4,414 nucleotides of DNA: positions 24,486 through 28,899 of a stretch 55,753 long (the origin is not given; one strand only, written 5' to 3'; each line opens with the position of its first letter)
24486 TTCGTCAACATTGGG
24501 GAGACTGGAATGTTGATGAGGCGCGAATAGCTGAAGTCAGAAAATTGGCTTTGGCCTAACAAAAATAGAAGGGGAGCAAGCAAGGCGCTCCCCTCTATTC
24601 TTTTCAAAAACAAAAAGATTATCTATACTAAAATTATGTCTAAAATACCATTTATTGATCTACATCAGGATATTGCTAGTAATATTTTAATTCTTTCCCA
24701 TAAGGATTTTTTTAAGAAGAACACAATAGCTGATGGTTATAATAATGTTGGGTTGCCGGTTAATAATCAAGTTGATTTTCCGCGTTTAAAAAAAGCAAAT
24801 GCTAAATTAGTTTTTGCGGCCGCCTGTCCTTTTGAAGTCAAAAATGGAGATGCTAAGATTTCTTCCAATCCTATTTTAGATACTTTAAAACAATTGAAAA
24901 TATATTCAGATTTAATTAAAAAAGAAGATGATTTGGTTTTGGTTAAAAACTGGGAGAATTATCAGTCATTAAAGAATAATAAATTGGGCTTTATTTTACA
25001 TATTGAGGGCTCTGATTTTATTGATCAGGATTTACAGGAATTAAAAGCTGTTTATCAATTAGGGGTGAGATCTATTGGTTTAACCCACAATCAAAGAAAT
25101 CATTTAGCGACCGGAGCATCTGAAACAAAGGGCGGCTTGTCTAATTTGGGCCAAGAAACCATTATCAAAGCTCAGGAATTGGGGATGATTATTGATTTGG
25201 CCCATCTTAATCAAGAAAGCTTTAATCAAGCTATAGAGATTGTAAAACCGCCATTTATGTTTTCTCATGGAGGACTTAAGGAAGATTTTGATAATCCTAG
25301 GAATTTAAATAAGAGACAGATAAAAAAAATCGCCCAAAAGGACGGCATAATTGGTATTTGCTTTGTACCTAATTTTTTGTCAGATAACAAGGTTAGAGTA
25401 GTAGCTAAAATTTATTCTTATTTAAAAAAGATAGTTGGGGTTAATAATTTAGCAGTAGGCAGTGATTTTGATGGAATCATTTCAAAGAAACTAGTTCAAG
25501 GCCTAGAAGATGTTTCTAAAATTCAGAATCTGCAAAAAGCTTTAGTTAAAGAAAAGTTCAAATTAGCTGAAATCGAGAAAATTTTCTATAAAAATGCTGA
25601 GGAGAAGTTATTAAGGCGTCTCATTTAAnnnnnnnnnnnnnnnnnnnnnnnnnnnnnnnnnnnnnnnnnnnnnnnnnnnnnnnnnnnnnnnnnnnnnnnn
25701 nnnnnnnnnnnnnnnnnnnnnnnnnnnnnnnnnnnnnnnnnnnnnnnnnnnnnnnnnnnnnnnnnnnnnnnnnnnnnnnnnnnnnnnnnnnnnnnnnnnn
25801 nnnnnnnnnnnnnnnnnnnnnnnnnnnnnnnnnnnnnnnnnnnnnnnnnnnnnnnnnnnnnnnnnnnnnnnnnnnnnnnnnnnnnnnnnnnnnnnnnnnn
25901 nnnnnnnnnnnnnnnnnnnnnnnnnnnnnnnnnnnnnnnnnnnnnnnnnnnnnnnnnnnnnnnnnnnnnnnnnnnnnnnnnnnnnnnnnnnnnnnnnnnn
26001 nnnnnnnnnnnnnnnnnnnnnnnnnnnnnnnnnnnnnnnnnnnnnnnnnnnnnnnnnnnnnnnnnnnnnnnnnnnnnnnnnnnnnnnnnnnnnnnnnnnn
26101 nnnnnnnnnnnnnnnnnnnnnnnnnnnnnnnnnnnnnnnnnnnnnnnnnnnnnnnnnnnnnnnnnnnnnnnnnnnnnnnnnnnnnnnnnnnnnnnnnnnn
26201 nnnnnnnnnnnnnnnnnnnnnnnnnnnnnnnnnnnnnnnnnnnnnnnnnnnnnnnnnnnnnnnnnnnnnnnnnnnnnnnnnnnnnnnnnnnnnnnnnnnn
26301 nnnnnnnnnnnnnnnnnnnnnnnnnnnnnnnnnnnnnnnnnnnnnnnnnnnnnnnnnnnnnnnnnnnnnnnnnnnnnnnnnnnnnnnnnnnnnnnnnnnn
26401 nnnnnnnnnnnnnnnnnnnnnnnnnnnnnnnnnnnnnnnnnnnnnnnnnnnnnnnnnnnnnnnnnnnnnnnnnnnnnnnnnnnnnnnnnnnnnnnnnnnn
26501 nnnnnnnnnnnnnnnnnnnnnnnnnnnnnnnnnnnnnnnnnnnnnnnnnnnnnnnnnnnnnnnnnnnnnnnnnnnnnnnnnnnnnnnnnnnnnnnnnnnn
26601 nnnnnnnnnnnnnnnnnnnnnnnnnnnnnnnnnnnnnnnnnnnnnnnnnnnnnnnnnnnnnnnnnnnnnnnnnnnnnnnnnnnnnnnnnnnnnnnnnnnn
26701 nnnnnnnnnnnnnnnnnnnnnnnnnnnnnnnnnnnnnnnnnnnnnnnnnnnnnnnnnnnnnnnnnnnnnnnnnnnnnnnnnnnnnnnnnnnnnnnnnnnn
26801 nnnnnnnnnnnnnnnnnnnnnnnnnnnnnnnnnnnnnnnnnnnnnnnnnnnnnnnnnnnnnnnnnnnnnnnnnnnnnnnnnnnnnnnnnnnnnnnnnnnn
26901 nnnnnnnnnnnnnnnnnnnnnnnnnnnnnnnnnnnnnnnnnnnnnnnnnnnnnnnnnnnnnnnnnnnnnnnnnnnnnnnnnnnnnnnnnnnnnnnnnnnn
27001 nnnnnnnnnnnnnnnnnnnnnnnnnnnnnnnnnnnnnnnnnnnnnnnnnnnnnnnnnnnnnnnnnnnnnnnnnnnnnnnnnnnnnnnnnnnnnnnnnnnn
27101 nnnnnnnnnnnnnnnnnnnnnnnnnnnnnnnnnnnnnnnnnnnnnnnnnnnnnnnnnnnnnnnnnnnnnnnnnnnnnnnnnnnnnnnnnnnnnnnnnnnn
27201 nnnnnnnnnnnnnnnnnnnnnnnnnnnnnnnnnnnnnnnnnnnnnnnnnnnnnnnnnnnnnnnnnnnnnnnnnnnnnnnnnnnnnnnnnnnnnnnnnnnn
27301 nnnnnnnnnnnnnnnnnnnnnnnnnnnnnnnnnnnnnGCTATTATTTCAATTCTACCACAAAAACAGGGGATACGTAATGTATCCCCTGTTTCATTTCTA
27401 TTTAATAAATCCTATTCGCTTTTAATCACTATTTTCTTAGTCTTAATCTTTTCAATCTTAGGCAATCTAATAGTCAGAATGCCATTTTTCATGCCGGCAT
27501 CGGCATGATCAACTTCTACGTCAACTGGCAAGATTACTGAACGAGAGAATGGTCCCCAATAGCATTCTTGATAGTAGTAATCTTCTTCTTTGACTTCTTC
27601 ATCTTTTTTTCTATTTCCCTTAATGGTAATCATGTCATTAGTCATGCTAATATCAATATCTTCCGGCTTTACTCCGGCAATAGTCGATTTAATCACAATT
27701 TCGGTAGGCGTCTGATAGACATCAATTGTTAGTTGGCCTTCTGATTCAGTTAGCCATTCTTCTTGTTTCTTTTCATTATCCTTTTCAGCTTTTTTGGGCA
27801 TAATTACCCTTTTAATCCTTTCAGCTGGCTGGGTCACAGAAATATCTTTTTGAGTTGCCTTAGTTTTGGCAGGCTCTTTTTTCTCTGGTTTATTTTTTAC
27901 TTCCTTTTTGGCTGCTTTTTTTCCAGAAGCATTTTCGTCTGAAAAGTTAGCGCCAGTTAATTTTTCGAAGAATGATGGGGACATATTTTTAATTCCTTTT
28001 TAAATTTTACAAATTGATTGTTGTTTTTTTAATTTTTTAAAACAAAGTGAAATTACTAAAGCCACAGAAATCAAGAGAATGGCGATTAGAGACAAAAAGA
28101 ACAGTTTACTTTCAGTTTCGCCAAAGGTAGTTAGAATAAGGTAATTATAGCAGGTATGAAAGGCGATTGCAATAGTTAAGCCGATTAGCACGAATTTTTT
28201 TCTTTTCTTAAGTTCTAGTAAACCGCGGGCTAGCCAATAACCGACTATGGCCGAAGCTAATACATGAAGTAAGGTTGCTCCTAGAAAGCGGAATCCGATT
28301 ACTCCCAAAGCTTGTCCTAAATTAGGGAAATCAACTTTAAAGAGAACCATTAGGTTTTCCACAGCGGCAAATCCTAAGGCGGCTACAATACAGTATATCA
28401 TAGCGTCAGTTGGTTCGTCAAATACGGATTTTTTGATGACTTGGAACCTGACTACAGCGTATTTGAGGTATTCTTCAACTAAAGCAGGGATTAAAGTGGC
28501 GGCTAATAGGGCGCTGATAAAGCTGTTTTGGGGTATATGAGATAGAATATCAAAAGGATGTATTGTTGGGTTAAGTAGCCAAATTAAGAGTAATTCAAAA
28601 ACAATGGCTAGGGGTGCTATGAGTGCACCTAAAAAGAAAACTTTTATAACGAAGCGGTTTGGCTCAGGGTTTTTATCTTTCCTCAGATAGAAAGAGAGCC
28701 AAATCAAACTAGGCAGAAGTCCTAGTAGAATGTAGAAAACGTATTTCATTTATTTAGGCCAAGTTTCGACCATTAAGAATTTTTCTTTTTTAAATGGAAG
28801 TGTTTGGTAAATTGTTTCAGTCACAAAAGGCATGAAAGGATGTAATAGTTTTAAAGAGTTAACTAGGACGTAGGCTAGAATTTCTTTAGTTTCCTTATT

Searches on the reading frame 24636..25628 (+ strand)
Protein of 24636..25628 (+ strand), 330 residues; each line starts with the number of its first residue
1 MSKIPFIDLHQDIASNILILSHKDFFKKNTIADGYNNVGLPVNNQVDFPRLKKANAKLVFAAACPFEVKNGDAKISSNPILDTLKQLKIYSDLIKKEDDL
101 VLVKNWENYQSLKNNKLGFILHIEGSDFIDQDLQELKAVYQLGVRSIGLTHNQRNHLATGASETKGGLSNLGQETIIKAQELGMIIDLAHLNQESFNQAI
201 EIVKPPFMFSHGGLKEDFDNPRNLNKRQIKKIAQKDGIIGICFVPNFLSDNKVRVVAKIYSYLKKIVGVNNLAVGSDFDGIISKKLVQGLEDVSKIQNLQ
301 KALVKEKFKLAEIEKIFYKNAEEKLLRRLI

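Call 94: search_protein_families(library=pfam, proteins=[window:24636-25628:+], max_evalue=0.00001)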
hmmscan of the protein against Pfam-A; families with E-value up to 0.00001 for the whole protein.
window:24636-25628:+ (330 aa): 1 family
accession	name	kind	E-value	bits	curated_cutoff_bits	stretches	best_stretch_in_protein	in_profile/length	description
PF01244.27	Peptidase_M19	-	3.8e-72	243.6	26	1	2-322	4-314/319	Membrane dipeptidase (Peptidase family M19)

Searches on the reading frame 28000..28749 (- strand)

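Call 94: search_protein_families(library=pfam, proteins=[window:28000-28749:-], max_evalue=0.00001)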
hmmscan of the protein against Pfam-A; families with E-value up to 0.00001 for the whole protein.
window:28000-28749:- (249 aa): 1 family
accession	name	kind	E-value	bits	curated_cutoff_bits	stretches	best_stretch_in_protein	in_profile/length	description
PF13367.11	PrsW-protease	-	1.4e-29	103.5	23.5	1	29-218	1-184/196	PrsW family intramembrane metalloprotease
